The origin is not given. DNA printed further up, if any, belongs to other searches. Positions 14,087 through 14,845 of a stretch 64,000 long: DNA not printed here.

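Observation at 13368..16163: Accessory operon as a candidate new defence or toxin system: wHTH + HEPN + 3-TM + Pro-rich peptides + 4-TM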

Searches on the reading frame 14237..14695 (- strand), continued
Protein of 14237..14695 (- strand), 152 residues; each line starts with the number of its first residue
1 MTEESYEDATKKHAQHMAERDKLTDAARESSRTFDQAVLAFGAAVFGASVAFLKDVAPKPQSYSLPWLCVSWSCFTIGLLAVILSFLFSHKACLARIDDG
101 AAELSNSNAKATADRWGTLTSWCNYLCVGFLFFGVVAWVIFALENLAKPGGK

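Call 113: search_protein_families(library=padloc, proteins=[L049:8-3262:+, L049:3263-4420:+, L049:5208-6011:+, L049:8457-11357:-, L046:119-1132:+, L071:3756-5498:-, L071:2641-3816:-, L071:6961-7956:+, L057:4247-5986:+, L052:1125-1766:+], max_evalue=0.00001)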
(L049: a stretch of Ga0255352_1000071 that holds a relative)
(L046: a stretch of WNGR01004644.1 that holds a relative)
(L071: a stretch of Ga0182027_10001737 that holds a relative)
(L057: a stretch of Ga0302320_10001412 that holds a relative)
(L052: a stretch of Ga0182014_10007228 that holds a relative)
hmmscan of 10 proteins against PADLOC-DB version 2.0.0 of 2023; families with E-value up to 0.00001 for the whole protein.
L049:8-3262:+ (1084 aa): 19 families
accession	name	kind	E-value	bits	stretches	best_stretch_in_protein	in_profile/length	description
PDLC00512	JetC1|JetC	-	2.1e-255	848.7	1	2-1060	48-1115/1123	DUF3584 domain; MukB-like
PDLC00518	JetC1|JetC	-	8.9e-199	660.9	1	1-1059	44-1103/1112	DUF3584 domain; MukB-like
PDLC00511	JetC1|JetC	-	3.6e-123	410.6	1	2-1062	45-1093/1108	DUF3584 domain; MukB-like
PDLC00517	JetC1|JetC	-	3.3e-106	354.8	1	2-1044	49-1103/1119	DUF3584 domain; MukB-like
PDLC00514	JetC1|JetC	-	2.3e-84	282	1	2-1052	37-1093/1117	DUF3584 domain; MukB-like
PDLC00519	JetC1|JetC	-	1.7e-55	186.8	1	2-1056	29-1088/1097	DUF3584 domain; MukB-like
PDLC00509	JetC1|JetC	-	2.9e-32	109.8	2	2-689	46-737/1158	DUF3584 domain; MukB-like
PDLC00505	JetC1|JetC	-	1.2e-29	101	2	3-863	36-889/1118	DUF3584 domain; MukB-like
PDLC00513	JetC1|JetC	-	8.7e-26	88.3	1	164-1030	202-1081/1140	DUF3584 domain; MukB-like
PDLC00504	JetC1|JetC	-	1.7e-19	67.5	1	146-1029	179-1092/1144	DUF3584 domain; MukB-like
PDLC00506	JetC1|JetC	-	1.6e-18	64.2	1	539-1030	589-1096/1149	DUF3584 domain; MukB-like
PDLC00503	JetC1|JetC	-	6.3e-18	62.3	1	1-399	28-435/1146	DUF3584 domain; MukB-like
PDLC00507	JetC1|JetC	-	1.3e-16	58.2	1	944-1022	1063-1138/1215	DUF3584 domain; MukB-like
PDLC00515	JetC1|JetC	-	1.1e-11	41.5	1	950-1024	1074-1145/1212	DUF3584 domain; MukB-like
PDLC00508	JetC1|JetC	-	3.1e-08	30.3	0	160-767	186-796/1106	DUF3584 domain; MukB-like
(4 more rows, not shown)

L049:3263-4420:+ (385 aa): 7 families
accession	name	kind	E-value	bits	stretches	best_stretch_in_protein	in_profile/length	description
PDLC00522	JetD1|JetD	-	3.7e-97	323.8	1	1-376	1-380/382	DUF2220; DUF3322; DUF2399 domain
PDLC00530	JetD1|JetD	-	9.7e-91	302.9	1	1-377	5-388/391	DUF2220; DUF3322; DUF2399 domain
PDLC00523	JetD1|JetD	-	4.2e-36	122.8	1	5-372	12-390/398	DUF2220; DUF3322; DUF2399 domain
PDLC00520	JetD1|JetD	-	1.7e-28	97.8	1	136-374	146-384/398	DUF2220; DUF3322; DUF2399 domain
PDLC00532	JetD1|JetD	-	7.7e-27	92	1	162-376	169-379/383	DUF2220; DUF3322; DUF2399 domain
PDLC00533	JetD1|JetD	-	1e-08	32.6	1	236-365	263-407/409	DUF2220; DUF3322; DUF2399 domain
PDLC00524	JetD1|JetD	-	4.5e-08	30.6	1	239-352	252-374/387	DUF2220; DUF3322; DUF2399 domain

L049:5208-6011:+ (267 aa): 0 families

L049:8457-11357:- (966 aa): 6 families
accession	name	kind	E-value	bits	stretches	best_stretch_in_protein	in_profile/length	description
PDLC03658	mREase_IV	-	4.8e-08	29.2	1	145-347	328-545/953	Type IV methyl-directed restriction enzyme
PDLC03659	mREase_IV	-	1.2e-07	28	0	150-201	333-384/945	Type IV methyl-directed restriction enzyme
PDLC05077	PDC-S71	-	2e-07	28.2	1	804-878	409-477/589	-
PDLC01439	typeIV_DinG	-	2e-07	28.1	1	24-98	17-84/575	CAS-IV-A; associated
PDLC03049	REase_I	-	2.4e-07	27.1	1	17-214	162-352/807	Type I restriction enzyme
PDLC02707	PbeA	-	7.3e-07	26.1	0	27-195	257-420/672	PbeA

L046:119-1132:+ (337 aa): 51 families (the best 25 are shown)
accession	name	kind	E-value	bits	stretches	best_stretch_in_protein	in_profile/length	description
PDLC03354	MTase_II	-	6.9e-31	105.7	1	9-176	222-384/425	Type II methyltransferase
PDLC03339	MTase_II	-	1.4e-28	97.7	1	85-179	183-276/399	Type II methyltransferase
PDLC03371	MTase_II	-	4.4e-23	80.1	1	94-176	173-254/260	Type II methyltransferase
PDLC03300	MTase_II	-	4.7e-22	76.4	1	91-178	195-280/302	Type II methyltransferase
PDLC03638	MTase_III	-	4.7e-18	62.9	1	53-176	559-679/816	Type III methyltransferase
PDLC03216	MTase_II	-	2.3e-17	61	1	113-184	194-265/364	Type II methyltransferase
PDLC03299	MTase_II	-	4.5e-17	60.5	1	94-177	178-260/296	Type II methyltransferase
PDLC03738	oMTase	-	1.6e-16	58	1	113-182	204-273/376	orphan methyltransferase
PDLC03320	MTase_II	-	1.9e-16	58.1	1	76-179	173-279/289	Type II methyltransferase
PDLC03644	MTase_III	-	6.1e-16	56.3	1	53-177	255-396/542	Type III methyltransferase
PDLC03387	MTase_II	-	2.9e-14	50.9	1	113-176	214-277/289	Type II methyltransferase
PDLC03228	MTase_II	-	4e-14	51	1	113-175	144-206/227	Type II methyltransferase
PDLC03238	MTase_II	-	4.1e-14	50.5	1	81-177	274-366/428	Type II methyltransferase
PDLC03633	MTase_III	-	3.6e-13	47.1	1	110-179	289-358/616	Type III methyltransferase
PDLC03265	MTase_II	-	6.8e-13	46.7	1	112-177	266-331/333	Type II methyltransferase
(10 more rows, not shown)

L071:3756-5498:- (580 aa): 2 families
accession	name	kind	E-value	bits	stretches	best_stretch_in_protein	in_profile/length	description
PDLC03547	REase_II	-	1.5e-17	61.4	1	305-477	249-441/585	Type II restriction enzyme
PDLC03448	REase_II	-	5.2e-10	36.1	0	318-373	444-499/857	Type II restriction enzyme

L071:2641-3816:- (391 aa): 0 families

L071:6961-7956:+ (331 aa): 1 family
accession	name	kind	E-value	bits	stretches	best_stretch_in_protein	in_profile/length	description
PDLC03552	REase_II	-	1.7e-123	409.9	1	14-329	2-313/315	Type II restriction enzyme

L057:4247-5986:+ (579 aa): 57 families (the best 25 are shown)
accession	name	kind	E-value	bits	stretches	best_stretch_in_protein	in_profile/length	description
PDLC03354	MTase_II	-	1.4e-64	216.7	1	86-418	50-384/425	Type II methyltransferase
PDLC03339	MTase_II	-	1.6e-59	199.6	2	99-246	6-147/399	Type II methyltransferase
PDLC03300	MTase_II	-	8.5e-52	174.1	2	98-243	13-171/302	Type II methyltransferase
PDLC03371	MTase_II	-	1.4e-39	134.2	1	98-418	12-254/260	Type II methyltransferase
PDLC03644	MTase_III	-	1.8e-39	133.9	1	98-419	40-396/542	Type III methyltransferase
PDLC03299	MTase_II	-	2.6e-37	126.9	2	96-245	14-147/296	Type II methyltransferase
PDLC03636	MTase_III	-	3.4e-37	126.5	2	99-273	49-209/575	Type III methyltransferase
PDLC03638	MTase_III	-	9.5e-35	118.1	1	115-418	402-679/816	Type III methyltransferase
PDLC03216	MTase_II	-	8.5e-32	108.5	2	355-426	194-265/364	Type II methyltransferase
PDLC03635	MTase_III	-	1.1e-31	108.3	2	104-252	226-366/708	Type III methyltransferase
PDLC03320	MTase_II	-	3.5e-31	106.4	2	317-420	172-278/289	Type II methyltransferase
PDLC03738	oMTase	-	6.5e-31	105.4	2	355-424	204-273/376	orphan methyltransferase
PDLC03633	MTase_III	-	6.5e-28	95.8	2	112-242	96-235/616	Type III methyltransferase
PDLC03641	MTase_III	-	9.7e-28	95.1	1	145-394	175-430/657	Type III methyltransferase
PDLC03265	MTase_II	-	1.3e-27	95.2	2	98-214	26-131/333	Type II methyltransferase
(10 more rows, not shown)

L052:1125-1766:+ (213 aa): 6 families
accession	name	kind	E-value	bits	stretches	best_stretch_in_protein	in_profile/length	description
PDLC05041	PDC-S57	-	1.4e-68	228.6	1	1-209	1-210/212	-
PDLC05043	PDC-S57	-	3.4e-43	145.8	1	1-207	1-218/221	-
PDLC05040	PDC-S57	-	6.5e-12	43.8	1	4-148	3-137/229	-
PDLC05042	PDC-S57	-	3e-11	41.4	1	2-87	5-93/245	-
PDLC03977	PD-Lambda-1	-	6.3e-10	36.5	1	4-93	355-449/496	-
PDLC03976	PD-Lambda-1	-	1.1e-07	29.2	1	5-92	357-449/491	-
